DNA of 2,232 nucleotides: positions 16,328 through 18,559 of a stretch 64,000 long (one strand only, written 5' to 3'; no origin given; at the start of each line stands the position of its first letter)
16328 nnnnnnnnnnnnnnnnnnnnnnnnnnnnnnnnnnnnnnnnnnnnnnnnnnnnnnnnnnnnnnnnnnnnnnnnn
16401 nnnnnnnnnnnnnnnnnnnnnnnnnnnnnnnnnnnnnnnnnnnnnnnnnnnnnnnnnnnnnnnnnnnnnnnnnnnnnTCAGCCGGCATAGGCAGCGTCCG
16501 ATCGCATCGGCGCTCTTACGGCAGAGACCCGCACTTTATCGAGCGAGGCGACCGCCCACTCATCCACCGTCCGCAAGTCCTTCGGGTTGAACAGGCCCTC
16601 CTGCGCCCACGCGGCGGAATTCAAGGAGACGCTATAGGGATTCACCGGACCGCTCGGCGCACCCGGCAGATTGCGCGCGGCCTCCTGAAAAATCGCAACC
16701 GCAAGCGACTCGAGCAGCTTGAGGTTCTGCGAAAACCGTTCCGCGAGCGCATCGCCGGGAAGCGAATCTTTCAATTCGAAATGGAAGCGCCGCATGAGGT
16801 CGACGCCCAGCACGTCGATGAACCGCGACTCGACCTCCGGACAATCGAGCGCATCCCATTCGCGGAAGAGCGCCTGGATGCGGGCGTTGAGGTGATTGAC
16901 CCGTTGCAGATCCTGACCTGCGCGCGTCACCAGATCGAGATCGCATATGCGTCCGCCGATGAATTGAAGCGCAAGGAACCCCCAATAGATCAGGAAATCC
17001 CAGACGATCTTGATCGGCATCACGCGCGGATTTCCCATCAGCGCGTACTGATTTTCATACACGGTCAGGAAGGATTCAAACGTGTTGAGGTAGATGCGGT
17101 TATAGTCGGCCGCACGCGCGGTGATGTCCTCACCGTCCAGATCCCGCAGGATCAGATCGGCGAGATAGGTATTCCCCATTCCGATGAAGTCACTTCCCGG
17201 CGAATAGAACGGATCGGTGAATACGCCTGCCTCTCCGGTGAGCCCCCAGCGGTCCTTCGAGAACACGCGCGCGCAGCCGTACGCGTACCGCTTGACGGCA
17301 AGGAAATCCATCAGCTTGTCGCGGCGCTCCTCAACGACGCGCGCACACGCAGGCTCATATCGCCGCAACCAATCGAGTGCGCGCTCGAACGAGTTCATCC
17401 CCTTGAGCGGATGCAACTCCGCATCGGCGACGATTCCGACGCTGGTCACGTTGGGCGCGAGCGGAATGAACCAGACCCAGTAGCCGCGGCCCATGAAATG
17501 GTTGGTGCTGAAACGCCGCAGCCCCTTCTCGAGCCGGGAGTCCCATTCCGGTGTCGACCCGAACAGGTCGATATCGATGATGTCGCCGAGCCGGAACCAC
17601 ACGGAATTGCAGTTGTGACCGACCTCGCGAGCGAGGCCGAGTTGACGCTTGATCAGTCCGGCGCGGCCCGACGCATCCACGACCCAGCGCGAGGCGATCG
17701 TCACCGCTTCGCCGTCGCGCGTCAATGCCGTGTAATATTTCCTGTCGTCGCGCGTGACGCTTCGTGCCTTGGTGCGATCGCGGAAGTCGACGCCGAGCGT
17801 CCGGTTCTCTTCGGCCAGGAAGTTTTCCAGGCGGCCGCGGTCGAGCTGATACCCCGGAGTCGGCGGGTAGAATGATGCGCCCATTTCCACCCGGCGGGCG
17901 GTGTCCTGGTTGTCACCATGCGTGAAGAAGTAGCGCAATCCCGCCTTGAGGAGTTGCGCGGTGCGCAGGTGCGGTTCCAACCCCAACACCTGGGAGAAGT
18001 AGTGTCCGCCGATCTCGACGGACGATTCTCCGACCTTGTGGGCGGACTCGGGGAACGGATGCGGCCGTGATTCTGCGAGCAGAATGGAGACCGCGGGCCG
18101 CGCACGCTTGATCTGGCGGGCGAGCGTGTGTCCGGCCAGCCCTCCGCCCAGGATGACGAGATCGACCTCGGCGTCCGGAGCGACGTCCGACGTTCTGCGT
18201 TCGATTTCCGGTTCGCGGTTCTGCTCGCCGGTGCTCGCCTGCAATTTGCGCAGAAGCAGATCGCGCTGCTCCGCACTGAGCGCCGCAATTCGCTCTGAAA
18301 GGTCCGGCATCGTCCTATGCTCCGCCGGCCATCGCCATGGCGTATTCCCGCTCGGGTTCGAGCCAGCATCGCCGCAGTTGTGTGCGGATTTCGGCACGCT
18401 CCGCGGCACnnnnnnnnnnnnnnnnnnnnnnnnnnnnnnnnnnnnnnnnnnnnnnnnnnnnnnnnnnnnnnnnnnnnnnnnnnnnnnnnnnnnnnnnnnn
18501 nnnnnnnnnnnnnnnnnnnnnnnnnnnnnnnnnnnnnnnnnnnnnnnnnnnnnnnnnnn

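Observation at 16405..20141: Both free-standing halogenases carry the same N-terminal docking-like helix as the downstream NRPS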

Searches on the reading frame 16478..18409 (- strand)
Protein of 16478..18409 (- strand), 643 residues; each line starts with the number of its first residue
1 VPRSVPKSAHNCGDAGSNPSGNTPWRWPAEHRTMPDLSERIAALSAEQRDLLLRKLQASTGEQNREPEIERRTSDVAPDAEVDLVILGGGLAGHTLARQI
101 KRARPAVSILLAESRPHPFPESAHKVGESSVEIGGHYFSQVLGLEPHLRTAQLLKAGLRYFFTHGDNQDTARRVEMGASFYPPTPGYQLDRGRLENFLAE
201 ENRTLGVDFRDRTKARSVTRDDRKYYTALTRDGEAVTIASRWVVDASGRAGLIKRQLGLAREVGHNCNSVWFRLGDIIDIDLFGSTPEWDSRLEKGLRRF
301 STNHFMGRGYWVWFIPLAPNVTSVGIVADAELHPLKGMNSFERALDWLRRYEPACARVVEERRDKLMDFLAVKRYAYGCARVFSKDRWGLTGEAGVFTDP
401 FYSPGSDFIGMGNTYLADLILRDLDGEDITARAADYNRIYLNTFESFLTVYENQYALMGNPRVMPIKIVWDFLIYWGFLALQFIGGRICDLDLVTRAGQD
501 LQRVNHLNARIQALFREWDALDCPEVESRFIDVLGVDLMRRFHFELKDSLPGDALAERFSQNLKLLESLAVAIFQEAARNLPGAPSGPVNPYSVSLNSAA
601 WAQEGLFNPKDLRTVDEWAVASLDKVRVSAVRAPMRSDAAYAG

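Call 8: search_protein_families(library=pfam, proteins=[window:16478-18409:-])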
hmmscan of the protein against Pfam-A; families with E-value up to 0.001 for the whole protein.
window:16478-18409:- (643 aa): 6 families
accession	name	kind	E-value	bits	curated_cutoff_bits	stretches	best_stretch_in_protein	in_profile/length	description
PF04820.20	Trp_halogenase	-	4.3e-12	46.1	21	1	185-447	151-378/458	Tryptophan halogenase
PF01494.25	FAD_binding_3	-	1.2e-08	35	22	1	81-264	1-174/349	FAD binding domain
PF05834.18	Lycopene_cycl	-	3.4e-07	30.1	23.4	0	83-120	1-39/380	Lycopene cyclase protein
PF01266.30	DAO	-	8.5e-06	26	27.9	0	177-253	136-209/353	FAD dependent oxidoreductase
PF13450.12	NAD_binding_8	-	0.00036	21.2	21.9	0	86-140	1-54/68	NAD(P)-binding Rossmann-like domain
PF00890.30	FAD_binding_2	-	0.00036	20.3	20.4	0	196-258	146-207/414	FAD binding domain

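Call 15: find_homologous_proteins(query=window:16481-18310:-, max_evalue=1e-20)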
Query seq(610 aa) (610 aa): 7892 proteins with E <= 1e-20 among 8000 candidates; the best 120 are listed.
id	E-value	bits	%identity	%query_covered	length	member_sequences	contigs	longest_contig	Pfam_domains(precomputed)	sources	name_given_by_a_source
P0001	0.0e+0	1401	100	100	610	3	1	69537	PF01266.31,PF04820.21,PF05834.19,PF01494.26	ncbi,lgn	ncbi:MAG: NAD(P)/FAD-dependent oxidoreductase [Xanthobacteraceae bacterium]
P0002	0.0e+0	1073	76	98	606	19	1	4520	PF04820.21,PF05834.19,PF01494.26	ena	-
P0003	0.0e+0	1071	74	100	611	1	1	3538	PF01266.31,PF04820.21,PF05834.19,PF01494.26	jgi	jgi:flavin-dependent dehydrogenase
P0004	0.0e+0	1064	74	100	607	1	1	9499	PF01266.31,PF04820.21,PF05834.19,PF01494.26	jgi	jgi:flavin-dependent dehydrogenase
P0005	0.0e+0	1062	74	100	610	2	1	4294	PF13450.13,PF00890.31,PF04820.21,PF05834.19,PF01494.26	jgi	jgi:flavin-dependent dehydrogenase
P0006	0.0e+0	1043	73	98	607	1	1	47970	PF01266.31,PF04820.21,PF05834.19,PF01494.26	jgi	jgi:flavin-dependent dehydrogenase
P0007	0.0e+0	1037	73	98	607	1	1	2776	PF04820.21,PF01494.26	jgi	jgi:flavin-dependent dehydrogenase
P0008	9.7e-289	977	69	100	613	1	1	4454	PF01266.31,PF04820.21,PF05834.19,PF01494.26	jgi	jgi:flavin-dependent dehydrogenase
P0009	2.2e-281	953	68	99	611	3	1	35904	PF04820.21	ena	-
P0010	2.4e-281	953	68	100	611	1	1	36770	PF04820.21,PF05834.19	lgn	-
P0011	6.1e-279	945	67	100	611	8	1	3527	PF04820.21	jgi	jgi:flavin-dependent dehydrogenase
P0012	2.0e-278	943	68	98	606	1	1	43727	PF01266.31,PF00890.31,PF04820.21,PF05834.19,PF01494.26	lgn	-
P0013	1.1e-276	937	68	98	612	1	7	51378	PF01266.31,PF04820.21,PF05834.19,PF01494.26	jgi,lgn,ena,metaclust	metaclust:\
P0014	9.4e-276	934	66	100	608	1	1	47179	PF01266.31,PF04820.21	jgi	jgi:flavin-dependent dehydrogenase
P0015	1.6e-274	930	66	100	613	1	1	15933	PF01266.31,PF04820.21,PF05834.19,PF01494.26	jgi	jgi:flavin-dependent dehydrogenase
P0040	5.6e-193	661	49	98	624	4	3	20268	PF01266.31,PF13450.13,PF00890.31,PF07992.21,PF04820.21,PF05834.19,PF01494.26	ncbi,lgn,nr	ncbi:MAG: tryptophan 7-halogenase [Chloroflexi bacterium]|nr:tryptophan 7-halogenase [Chloroflexota 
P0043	5.1e-187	641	52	83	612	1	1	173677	PF01266.31,PF07992.21,PF04820.21,PF05834.19,PF01494.26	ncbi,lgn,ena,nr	ncbi:MAG: tryptophan 7-halogenase [Deltaproteobacteria bacterium]|nr:tryptophan 7-halogenase [Deltap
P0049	5.9e-181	621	48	98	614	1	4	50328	PF01266.31,PF00890.31,PF04820.21,PF05834.19,PF01494.26,PF12831.14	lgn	-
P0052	1.3e-173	597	44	98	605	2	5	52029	PF04820.21,PF05834.19,PF01494.26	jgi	jgi:flavin-dependent dehydrogenase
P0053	4.7e-173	595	50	91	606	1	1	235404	PF01266.31,PF04820.21,PF01494.26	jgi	jgi:flavin-dependent dehydrogenase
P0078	3.5e-162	559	49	90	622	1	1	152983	PF01266.31,PF04820.21,PF05834.19,PF01494.26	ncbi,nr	ncbi:MAG: halogenase [Caldilinea sp. CFX5]|nr:halogenase [Caldilinea sp. CFX5]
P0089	1.4e-161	557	48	89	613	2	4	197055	PF04820.21,PF05834.19,PF01494.26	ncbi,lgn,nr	ncbi:NAD(P)/FAD-dependent oxidoreductase [Chloroflexi bacterium TSY]|nr:NAD(P)/FAD-dependent oxidore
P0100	6.3e-161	555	47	88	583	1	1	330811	PF01266.31,PF13450.13,PF04820.21,PF05834.19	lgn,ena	-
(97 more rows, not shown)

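Call 21: search_solved_structures(query=window:16478-18310:-, max_evalue=0.00001)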
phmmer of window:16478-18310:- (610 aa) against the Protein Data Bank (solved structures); distinct sequences matched with E-value up to 0.00001: 12.
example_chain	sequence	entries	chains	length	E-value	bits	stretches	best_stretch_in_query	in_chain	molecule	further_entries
3i3l_A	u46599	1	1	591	6e-18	67.7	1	52-416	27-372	Alkylhalidase CmlS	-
3e1t_A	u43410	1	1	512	3.1e-16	62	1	49-412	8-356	Halogenase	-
5dbj_E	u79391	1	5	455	9.2e-11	43.9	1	154-384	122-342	FADH2-dependent halogenase PltA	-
7fco_A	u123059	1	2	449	1.4e-10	43.3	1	48-409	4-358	ChlB4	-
7v0b_A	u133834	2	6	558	3.5e-10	42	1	46-373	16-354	Tetracycline 7-halogenase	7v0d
7xgb_A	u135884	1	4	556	4.6e-10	41.6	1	47-373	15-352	Tetracycline 7-halogenase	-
3nix_A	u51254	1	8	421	5.3e-10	41.4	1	154-418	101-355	Flavoprotein/dehydrogenase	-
5buk_A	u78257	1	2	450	1.4e-09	40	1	47-417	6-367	FADH2-dependent halogenase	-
5bva_A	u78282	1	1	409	2.4e-09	39.2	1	50-398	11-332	flavin-dependent halogenase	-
5bul_A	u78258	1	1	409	8.3e-09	37.5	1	50-398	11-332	flavin-dependent halogenase triple mutant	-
8zop_A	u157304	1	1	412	2e-08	36.2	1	48-390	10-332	Halogenase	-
8gu0_A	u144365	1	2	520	1.4e-07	33.4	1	197-394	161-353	Non-heme halogenase radH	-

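Call 33: find_related_loci(query=A2, collection=genome_contigs, flank=10000)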
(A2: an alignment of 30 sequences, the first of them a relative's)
Query A2 (610 aa) in genome_contigs; peptide patterns used: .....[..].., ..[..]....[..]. (x = any residue, [..] = any of these).
600 stretches matched a pattern (row limit reached: there are more); 599 encode a relative of the query (tblastn E <= 1e-3); the best 80 are kept; 80 distinct loci.
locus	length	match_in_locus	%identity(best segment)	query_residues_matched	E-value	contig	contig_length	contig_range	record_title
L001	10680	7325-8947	51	50-586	7e-178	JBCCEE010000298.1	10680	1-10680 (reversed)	MAG: Acidobacteriota bacterium isolate P01_B01_bin.10 k141_1644193_length_10680_cov_42.8257, whole genome shotgun sequen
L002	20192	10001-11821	64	1-609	0e+0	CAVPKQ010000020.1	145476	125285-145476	MAG: uncultured Acidobacteriaceae bacterium isolate MFD10064.bin.1.84 genome assembly, contig: contig_20356, whole genom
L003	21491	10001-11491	51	43-537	2e-151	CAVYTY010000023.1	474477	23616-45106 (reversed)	MAG: uncultured Acidobacteriota bacterium isolate MFD05567.bin.2.47 genome assembly, contig: contig_52881, whole genome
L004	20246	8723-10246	45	38-545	7e-151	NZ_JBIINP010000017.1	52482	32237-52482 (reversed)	MAG: Luteitalea sp. isolate ME2002-09-12pf_3300042556_group1_bin219 Rohwer_bin15_scaffold_191_c2, whole genome shotgun s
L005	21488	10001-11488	47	50-545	2e-150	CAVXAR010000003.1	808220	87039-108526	MAG: Vicinamibacteraceae bacterium isolate MFD01275.bin.1.188 genome assembly, contig: contig_25044, whole genome shotgu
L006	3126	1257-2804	47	50-562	1e-157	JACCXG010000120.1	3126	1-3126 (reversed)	MAG: Acidobacteria bacterium isolate MGR_bin172 SD2897-2912_k127_7449716, whole genome shotgun sequence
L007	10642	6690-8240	44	48-563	3e-149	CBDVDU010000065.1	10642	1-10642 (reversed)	MAG TPA_asm: uncultured Gammaproteobacteria bacterium isolate SRR21487744_concoct_176 genome assembly, contig: ERZ257484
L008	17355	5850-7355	50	50-549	9e-149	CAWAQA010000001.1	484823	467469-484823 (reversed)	MAG: uncultured Acidobacteriota bacterium isolate MFD02840.bin.2.39 genome assembly, contig: contig_13304, whole genome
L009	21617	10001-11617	48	48-580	3e-147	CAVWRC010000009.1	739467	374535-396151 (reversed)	MAG: uncultured Solirubrobacterales bacterium isolate MFD04570.bin.1.19 genome assembly, contig: contig_110483, whole ge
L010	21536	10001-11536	46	47-556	8e-147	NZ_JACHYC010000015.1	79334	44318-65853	Variovorax sp. Sphag1AA Ga0365386_15, whole genome shotgun sequence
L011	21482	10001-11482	47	66-557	8e-147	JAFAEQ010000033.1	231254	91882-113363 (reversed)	MAG: Proteobacteria bacterium isolate OH_SBlB_140 k127_1028238, whole genome shotgun sequence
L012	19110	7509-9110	46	1-541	9e-156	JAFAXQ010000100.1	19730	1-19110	MAG: Ktedonobacteraceae bacterium isolate CP_BM_RX_R7_7 BM_RX_R7_k147_818605, whole genome shotgun sequence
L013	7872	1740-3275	46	50-557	1e-146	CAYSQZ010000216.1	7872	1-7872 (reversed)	MAG TPA_asm: uncultured Pirellulaceae bacterium isolate binchicken_co258_14 genome assembly, contig: NODE_6735_length_78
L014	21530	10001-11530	48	45-549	4e-146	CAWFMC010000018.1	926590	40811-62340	MAG: uncultured Acidobacteriota bacterium isolate MFD00392.bin.2.345 genome assembly, contig: contig_3386, whole genome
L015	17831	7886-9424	49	40-549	7e-155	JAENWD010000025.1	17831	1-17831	MAG: Vicinamibacteria bacterium isolate 3_4_m_bin5 c_000000185564, whole genome shotgun sequence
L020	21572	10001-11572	46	6-537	1e-155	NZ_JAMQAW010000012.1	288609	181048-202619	Streptomyces albipurpureus strain CWNU-1 platanus_K_21_77_12, whole genome shotgun sequence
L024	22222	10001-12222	47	47-537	2e-143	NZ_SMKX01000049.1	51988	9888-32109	Kribbella antibiotica strain JCM 13523 NODE_49_length_51988_cov_35.3564, whole genome shotgun sequence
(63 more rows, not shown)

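Call 38: find_related_loci(query=A2, collection=metagenome_contigs, flank=10000)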
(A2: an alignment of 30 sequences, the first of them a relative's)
Query A2 (610 aa) in metagenome_contigs; peptide patterns used: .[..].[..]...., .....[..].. (x = any residue, [..] = any of these).
600 stretches matched a pattern (row limit reached: there are more); 527 encode a relative of the query (tblastn E <= 1e-3); the best 80 are kept; 80 distinct loci.
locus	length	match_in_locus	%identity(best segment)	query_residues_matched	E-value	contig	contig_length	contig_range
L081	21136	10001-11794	68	1-597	0e+0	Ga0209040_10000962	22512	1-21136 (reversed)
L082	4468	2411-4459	70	1-552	0e+0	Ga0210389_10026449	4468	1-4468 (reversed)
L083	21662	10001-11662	45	1-568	2e-168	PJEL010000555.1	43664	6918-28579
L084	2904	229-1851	46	44-579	4e-169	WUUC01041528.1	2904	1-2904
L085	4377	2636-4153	49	46-550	2e-161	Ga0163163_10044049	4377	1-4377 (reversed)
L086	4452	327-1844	49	46-550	4e-161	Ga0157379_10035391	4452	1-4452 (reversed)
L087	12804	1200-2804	47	1-537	1e-156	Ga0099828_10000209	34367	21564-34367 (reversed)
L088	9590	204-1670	51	50-537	3e-155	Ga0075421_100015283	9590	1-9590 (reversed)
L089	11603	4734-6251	49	43-535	1e-154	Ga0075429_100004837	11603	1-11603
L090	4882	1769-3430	47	39-582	5e-157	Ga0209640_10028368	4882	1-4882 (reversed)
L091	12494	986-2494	51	38-537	6e-154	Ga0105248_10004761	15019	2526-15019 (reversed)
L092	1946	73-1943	48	31-537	3e-166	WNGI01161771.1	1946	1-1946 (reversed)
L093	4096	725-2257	48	43-552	2e-158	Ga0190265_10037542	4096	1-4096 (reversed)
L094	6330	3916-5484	48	43-557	2e-154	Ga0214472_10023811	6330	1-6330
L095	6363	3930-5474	47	38-550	1e-153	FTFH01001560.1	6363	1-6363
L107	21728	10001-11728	44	1-578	3e-150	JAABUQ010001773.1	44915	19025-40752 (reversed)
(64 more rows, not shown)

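Call 41: search_protein_families(library=pfam, proteins=[L012:12859-13773:+, L087:8241-9179:+, L107:15266-16183:+, L020:15244-16149:+], max_evalue=0.01)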
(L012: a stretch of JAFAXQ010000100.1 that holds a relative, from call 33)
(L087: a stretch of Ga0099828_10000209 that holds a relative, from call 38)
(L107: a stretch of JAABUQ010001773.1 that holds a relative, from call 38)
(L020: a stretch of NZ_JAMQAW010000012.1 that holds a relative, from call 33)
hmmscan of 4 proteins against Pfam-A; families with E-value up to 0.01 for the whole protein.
L012:12859-13773:+ (305 aa): 2 families
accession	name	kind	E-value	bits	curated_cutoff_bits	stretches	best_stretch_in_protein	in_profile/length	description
PF00975.26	Thioesterase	-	1.6e-37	130.3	26.4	1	70-283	2-215/226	Thioesterase domain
PF12697.13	Abhydrolase_6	-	4.7e-05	24.6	26.3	1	79-280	9-208/217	Alpha/beta hydrolase family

L087:8241-9179:+ (313 aa): 3 families
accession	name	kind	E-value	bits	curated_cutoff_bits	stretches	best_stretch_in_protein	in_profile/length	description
PF00975.26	Thioesterase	-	4.3e-40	138.8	26.4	1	74-288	2-216/226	Thioesterase domain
PF12697.13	Abhydrolase_6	-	7.6e-07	30.4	26.3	1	82-253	8-177/217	Alpha/beta hydrolase family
PF00561.26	Abhydrolase_1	-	0.0016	18.6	25.8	1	81-158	10-89/245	alpha/beta hydrolase fold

L107:15266-16183:+ (306 aa): 4 families
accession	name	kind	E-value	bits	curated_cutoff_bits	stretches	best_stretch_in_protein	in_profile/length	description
PF00975.26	Thioesterase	-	1.6e-39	136.9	26.4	1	74-296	2-224/226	Thioesterase domain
PF12697.13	Abhydrolase_6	-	8.8e-05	23.7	26.3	1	82-287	8-211/217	Alpha/beta hydrolase family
PF12146.15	Hydrolase_4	-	0.0033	17.2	27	1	124-180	62-111/239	Serine aminopeptidase, S33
PF01764.32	Lipase_3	-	0.0034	17.7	22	1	124-205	49-133/140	Lipase (class 3)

L020:15244-16149:+ (302 aa): 2 families
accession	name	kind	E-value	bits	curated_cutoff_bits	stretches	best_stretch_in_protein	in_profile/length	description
PF00975.26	Thioesterase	-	2.8e-40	139.4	26.4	1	64-278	2-216/226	Thioesterase domain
PF12697.13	Abhydrolase_6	-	1.7e-06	29.3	26.3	1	73-278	9-212/217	Alpha/beta hydrolase family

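Call 44: find_encoding_contigs(protein=P0043, flank=10000, max_places=1)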
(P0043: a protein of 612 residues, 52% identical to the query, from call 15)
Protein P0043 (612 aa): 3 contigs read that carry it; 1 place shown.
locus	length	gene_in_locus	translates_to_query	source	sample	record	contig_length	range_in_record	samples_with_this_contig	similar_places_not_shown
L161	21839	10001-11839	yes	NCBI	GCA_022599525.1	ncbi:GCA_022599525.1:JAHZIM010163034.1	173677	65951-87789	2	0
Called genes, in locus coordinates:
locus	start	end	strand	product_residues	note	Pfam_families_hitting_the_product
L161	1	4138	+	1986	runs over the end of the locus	PF00109:ketoacyl-synt, PF02801:Ketoacyl-synt_C, PF16197:KAsynt_C_assoc, PF22336:RhiE-like_linker, PF22621:CurL-like_PKS_C, PF00698:Acyl_transf_1, PF21089:PKS_DH_N, PF14765:PS-DH, +5 more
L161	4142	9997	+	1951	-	PF00109:ketoacyl-synt, PF02801:Ketoacyl-synt_C, PF16197:KAsynt_C_assoc, PF22336:RhiE-like_linker, PF22621:CurL-like_PKS_C, PF00698:Acyl_transf_1, PF21089:PKS_DH_N, PF14765:PS-DH, +5 more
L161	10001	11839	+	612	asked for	PF01266:DAO (faint), PF01494:FAD_binding_3, PF05834:Lycopene_cycl (faint), PF07992:Pyr_redox_2 (faint), PF04820:Trp_halogenase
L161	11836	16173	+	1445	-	PF00668:Condensation, PF00501:AMP-binding, PF13193:AMP-binding_C, PF00550:PP-binding, PF00975:Thioesterase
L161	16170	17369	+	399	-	PF01734:Patatin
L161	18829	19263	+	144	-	PF05360:YiaAB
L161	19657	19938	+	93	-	PF02604:PhdYeFM_antitox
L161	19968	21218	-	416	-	PF06722:EryCIII-like_C, PF04101:Glyco_tran_28_C (weak)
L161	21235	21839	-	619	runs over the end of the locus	PF03109:ABC1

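Call 45: find_encoding_contigs(protein=P0053, flank=10000, max_places=1)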
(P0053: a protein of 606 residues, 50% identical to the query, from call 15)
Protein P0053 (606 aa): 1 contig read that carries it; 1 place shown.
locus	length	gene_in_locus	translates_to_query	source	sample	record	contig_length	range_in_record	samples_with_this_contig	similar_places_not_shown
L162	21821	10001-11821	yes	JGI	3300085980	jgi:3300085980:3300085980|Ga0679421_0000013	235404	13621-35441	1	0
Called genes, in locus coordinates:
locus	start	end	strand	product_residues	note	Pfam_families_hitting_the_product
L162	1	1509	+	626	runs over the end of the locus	PF00501:AMP-binding, PF13193:AMP-binding_C, PF00550:PP-binding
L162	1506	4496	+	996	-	PF00109:ketoacyl-synt, PF00108:Thiolase_N (weak), PF02801:Ketoacyl-synt_C, PF16197:KAsynt_C_assoc, PF22336:RhiE-like_linker, PF22621:CurL-like_PKS_C, PF21089:PKS_DH_N, PF00550:PP-binding, +1 more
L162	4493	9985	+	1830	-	PF00109:ketoacyl-synt, PF02801:Ketoacyl-synt_C, PF16197:KAsynt_C_assoc, PF22336:RhiE-like_linker, PF22621:CurL-like_PKS_C, PF00698:Acyl_transf_1, PF21089:PKS_DH_N, PF14765:PS-DH, +5 more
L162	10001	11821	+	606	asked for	PF01266:DAO (weak), PF01494:FAD_binding_3, PF04820:Trp_halogenase (faint)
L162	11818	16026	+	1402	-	PF00668:Condensation, PF00501:AMP-binding, PF13193:AMP-binding_C, PF00550:PP-binding, PF00975:Thioesterase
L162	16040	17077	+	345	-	PF01734:Patatin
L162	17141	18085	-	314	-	PF04185:Phosphoesterase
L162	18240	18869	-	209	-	PF03162:Y_phosphatase2 (weak), PF13350:Y_phosphatase3 (faint), PF22741:PTP-NADK, PF00782:DSPc (weak)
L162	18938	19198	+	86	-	PF05768:Glrx-like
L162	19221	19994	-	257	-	PF00903:Glyoxalase, PF18029:Glyoxalase_6 (weak), PF22677:Ble-like_N (weak), PF18029:Glyoxalase_6 (weak), PF00903:Glyoxalase (weak)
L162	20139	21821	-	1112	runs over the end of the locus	PF26549:Tricorn_N, PF07676:PD40 (weak), PF25174:Beta-prop_THOC3 (weak), PF26549:Tricorn_N, PF26550:Tricorn_2nd, PF14684:Tricorn_C1, PF14685:PDZ_Tricorn, PF03572:Peptidase_S41, +1 more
